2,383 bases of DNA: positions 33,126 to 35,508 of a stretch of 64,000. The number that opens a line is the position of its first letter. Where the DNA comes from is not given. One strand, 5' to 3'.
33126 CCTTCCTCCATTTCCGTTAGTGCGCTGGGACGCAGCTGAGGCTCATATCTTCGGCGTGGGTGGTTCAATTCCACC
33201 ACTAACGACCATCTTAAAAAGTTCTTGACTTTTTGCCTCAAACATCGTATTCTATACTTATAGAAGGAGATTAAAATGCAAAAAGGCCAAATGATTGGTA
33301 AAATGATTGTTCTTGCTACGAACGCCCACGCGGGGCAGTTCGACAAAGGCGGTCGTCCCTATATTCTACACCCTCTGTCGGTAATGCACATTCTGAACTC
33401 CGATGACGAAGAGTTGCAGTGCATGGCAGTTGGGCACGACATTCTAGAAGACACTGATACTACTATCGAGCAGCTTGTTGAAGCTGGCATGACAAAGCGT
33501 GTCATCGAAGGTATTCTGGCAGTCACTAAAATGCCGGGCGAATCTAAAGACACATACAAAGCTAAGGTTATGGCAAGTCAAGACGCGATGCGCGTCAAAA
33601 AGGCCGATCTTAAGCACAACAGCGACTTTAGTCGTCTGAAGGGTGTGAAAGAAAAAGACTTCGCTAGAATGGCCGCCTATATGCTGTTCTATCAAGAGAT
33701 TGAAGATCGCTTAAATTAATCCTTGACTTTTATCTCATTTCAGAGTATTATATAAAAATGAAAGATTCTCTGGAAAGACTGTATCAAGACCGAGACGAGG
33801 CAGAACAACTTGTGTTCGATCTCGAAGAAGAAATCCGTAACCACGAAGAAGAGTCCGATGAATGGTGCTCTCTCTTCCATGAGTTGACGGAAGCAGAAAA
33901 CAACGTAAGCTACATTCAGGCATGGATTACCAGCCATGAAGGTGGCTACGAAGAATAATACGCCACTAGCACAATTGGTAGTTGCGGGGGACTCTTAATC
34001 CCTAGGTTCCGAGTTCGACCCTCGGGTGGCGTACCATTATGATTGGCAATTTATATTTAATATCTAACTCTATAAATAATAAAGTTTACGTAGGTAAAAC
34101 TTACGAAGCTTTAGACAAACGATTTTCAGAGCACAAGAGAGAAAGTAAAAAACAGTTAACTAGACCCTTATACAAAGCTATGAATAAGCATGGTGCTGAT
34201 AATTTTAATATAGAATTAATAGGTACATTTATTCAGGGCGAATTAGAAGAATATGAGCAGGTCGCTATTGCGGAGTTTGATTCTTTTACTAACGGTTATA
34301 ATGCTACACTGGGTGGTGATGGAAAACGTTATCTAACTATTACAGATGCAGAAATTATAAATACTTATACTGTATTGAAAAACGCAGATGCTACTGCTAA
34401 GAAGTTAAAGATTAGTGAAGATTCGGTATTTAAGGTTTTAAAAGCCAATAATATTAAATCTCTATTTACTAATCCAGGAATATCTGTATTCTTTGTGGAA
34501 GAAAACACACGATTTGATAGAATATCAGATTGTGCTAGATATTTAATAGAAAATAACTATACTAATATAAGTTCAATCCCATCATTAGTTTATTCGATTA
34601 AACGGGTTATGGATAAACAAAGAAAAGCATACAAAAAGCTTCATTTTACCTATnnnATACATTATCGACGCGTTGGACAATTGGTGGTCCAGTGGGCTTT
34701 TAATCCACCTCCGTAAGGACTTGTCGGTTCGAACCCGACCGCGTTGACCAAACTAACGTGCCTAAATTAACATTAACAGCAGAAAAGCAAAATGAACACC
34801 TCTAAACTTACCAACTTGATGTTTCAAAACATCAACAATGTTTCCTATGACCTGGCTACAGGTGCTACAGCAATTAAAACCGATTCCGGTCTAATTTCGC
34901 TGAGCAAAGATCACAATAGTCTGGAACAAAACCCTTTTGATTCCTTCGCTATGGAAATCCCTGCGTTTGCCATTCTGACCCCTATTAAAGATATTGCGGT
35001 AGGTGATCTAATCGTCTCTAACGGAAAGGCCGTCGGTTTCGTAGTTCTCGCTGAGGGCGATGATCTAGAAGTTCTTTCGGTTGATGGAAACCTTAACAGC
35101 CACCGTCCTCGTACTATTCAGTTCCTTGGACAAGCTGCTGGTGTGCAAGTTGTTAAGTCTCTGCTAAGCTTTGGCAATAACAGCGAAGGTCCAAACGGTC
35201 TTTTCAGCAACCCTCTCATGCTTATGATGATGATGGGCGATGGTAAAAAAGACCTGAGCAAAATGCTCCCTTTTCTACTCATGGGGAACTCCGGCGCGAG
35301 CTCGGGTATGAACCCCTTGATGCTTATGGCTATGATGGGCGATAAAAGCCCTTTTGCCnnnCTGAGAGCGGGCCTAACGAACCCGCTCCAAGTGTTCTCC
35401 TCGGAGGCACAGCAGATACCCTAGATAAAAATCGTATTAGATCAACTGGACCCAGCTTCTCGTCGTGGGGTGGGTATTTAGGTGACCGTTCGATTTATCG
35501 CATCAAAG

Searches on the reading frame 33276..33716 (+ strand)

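Call 48: search_protein_families(library=pfam, proteins=[window:33276-33716:+], max_evalue=0.01)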
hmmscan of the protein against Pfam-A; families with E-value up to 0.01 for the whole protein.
window:33276-33716:+ (147 aa): 1 family
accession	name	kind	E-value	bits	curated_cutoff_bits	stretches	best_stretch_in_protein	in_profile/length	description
PF13328.12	HD_4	-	8e-07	29.3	27.2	1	12-96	3-85/156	HD domain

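Call 55: search_protein_families(library=ncbifam, proteins=[window:33276-33716:+], max_evalue=0.01)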
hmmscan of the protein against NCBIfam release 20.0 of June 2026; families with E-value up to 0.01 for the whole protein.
window:33276-33716:+ (147 aa): 2 families
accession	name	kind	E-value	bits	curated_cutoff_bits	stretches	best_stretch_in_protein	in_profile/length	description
TIGR00691.1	spoT_relA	subfamily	6.3e-15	54.5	499.2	1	13-97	4-89/687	RelA/SpoT family protein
NF008303.0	PRK11092.1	equivalog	1.5e-10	40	947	1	9-115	25-143/702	bifunctional GTP diphosphokinase/guanosine-3',5'-bis pyrophosphate 3'-pyrophosphohydrolase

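Call 73: search_protein_families(library=phrogs, proteins=[window:33276-33716:+], max_evalue=0.001)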
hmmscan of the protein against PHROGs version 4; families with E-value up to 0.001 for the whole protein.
window:33276-33716:+ (147 aa): 4 families
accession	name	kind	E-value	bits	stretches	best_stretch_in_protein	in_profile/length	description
phrog_990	-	other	3.1e-52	179.1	1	4-146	152-295/374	metal-dependent phosphohydrolase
phrog_30929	-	unknown function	5.8e-37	128.6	1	9-146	240-378/413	-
phrog_37235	-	other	2.2e-17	64.4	1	68-145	7-84/118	metal-dependent phosphohydrolase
phrog_32047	-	other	0.00097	19.5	1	13-72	32-95/301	phosphohydrolase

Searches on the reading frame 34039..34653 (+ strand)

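Call 23: search_protein_families(library=pfam, proteins=[window:34039-34653:+], max_evalue=0.01)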
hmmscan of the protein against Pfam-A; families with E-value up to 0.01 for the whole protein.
window:34039-34653:+ (205 aa): 1 family
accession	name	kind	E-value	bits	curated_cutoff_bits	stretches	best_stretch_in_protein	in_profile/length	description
PF01541.30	GIY-YIG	-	1.4e-07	32.2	22.6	1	4-88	3-78/78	GIY-YIG catalytic domain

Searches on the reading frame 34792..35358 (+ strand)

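Call 48: search_protein_families(library=pfam, proteins=[window:34792-35358:+], max_evalue=0.01)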
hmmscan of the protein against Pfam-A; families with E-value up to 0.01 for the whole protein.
window:34792-35358:+ (189 aa): 1 family
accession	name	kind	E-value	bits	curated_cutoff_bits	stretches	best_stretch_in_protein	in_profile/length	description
PF23037.1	KOWx_SPT5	-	0.0053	16.8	20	1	70-110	7-47/49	Transcription elongation factor SPT5, KOWx domain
